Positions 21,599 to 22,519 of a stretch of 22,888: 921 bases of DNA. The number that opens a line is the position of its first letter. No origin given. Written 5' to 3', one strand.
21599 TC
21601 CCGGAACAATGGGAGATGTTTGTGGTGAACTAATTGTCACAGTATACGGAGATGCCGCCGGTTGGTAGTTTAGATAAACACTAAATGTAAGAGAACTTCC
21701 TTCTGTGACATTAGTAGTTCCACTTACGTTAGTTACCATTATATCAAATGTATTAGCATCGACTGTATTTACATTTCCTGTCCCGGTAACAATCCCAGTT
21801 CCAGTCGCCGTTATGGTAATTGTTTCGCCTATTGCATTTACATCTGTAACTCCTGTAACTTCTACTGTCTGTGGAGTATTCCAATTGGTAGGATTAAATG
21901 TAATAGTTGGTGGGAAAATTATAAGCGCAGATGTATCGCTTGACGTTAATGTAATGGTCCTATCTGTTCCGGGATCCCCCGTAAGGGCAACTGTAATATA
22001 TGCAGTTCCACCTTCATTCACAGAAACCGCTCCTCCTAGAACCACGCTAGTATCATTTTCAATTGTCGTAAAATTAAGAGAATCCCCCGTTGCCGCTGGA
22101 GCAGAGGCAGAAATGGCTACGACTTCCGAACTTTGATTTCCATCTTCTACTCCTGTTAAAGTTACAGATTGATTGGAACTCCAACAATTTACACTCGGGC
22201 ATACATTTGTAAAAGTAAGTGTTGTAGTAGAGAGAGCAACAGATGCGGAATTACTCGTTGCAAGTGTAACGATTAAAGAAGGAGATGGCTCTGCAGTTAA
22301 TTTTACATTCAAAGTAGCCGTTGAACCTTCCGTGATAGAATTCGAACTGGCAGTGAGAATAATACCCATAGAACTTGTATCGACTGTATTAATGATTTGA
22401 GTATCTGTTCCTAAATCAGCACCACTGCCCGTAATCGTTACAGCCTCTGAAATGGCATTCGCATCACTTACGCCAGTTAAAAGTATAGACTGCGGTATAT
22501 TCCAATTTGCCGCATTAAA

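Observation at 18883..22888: Giant Calx-beta repeat protein with a C-terminal cysteine-pair repeat module, co-oriented 13 nt upstream of an OmpA-family gene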

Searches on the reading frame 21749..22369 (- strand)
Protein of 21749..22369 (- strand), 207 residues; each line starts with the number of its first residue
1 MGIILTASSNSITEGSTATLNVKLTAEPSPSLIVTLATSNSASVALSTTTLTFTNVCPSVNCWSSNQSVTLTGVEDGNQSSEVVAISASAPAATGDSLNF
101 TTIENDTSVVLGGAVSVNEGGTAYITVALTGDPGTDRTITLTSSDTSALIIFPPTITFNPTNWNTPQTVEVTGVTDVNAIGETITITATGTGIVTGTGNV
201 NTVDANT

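Call 50: search_protein_families(library=pfam, alignment_id=A3, max_evalue=0.01)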
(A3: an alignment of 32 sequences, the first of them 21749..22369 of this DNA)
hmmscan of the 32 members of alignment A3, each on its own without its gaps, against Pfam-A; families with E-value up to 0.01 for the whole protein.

A. member 1, window:21749-22369:- (207 aa): 1 family
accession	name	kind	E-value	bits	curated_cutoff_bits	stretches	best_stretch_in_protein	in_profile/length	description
PF20579.4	LapA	-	1.5e-05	25.8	27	2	107-146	3-42/99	LapA domain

B. families by the number of members that match (of 32 scanned): 12 families
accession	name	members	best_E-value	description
PF20579.4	LapA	8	1.5e-05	LapA domain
PF17766.7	fn3_6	8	3.3e-05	Fibronectin type-III domain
PF02368.24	Big_2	3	6.7e-09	Bacterial Ig-like domain (group 2)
PF25020.1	TTR_TEN1-4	2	0.00014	Teneurin TTR-like domain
PF13927.12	Ig_3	2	0.0033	Immunoglobulin domain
PF03160.20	Calx-beta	1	0.00025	Calx-beta domain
PF22638.1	FlgK_D1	1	0.001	Flagellar hook-associated protein FlgK helical domain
PF09136.16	Glucodextran_B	1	0.0011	Glucodextranase, domain B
PF03210.18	Paramyx_P_V_C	1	0.0019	Paramyxovirus P/V phosphoprotein C-terminal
PF06629.18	MipA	1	0.0036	MltA-interacting protein MipA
PF07679.22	I-set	1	0.0051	Immunoglobulin I-set domain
PF02120.21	Flg_hook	1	0.0053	Flagellar hook-length control protein FliK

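Call 57: predict_structure(alignment_id=A3)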
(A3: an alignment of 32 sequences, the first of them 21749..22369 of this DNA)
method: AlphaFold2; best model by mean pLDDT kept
length: 207 residues; sequences in the alignment: 32
mean_pLDDT: 96.0   pTM: 0.77
mean pLDDT of the five models: 96.0, 95.2, 94.0, 93.4, 93.4
residues with pLDDT >= 90: 192; 70-90: 15; 50-70: 0; < 50: 0
segments of 3 or more residues with pLDDT < 50: none
pLDDT, mean of each block of 10 residues (from residue 1): 97 96 97 98 98 94 97 92 97 97 92 98 98 94 98 97 97 95 97 95 90
secondary structure, 60 per line:
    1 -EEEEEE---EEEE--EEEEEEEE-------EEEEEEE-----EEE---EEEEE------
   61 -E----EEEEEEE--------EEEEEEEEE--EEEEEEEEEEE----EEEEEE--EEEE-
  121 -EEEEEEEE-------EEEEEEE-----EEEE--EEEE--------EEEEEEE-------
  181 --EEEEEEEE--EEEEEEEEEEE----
elements in order: E2-7 E11-14 E17-24 E32-38 E44-46 E50-54 E67-73 E82-90 E93-103 E108-113 E116-119 E122-129 E137-143 E149-152 E155-158 E167-173 E183-190 E193-203

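Call 62: search_solved_structures(query=A3, max_evalue=1)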
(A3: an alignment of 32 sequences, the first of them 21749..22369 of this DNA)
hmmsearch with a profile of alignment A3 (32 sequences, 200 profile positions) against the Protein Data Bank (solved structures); distinct sequences matched with E-value up to 1: 4.
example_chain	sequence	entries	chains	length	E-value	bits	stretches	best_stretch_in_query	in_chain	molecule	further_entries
8bl3_A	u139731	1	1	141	0.0093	18.3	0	16-54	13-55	scIg12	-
8bl6_A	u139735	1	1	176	0.017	17.4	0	16-57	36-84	dIG14-scdim-EF62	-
9n2z_A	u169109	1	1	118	0.049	15.9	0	91-137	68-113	LM2363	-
2rck_A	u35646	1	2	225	0.61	12.3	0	43-111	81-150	Juvenile hormone binding protein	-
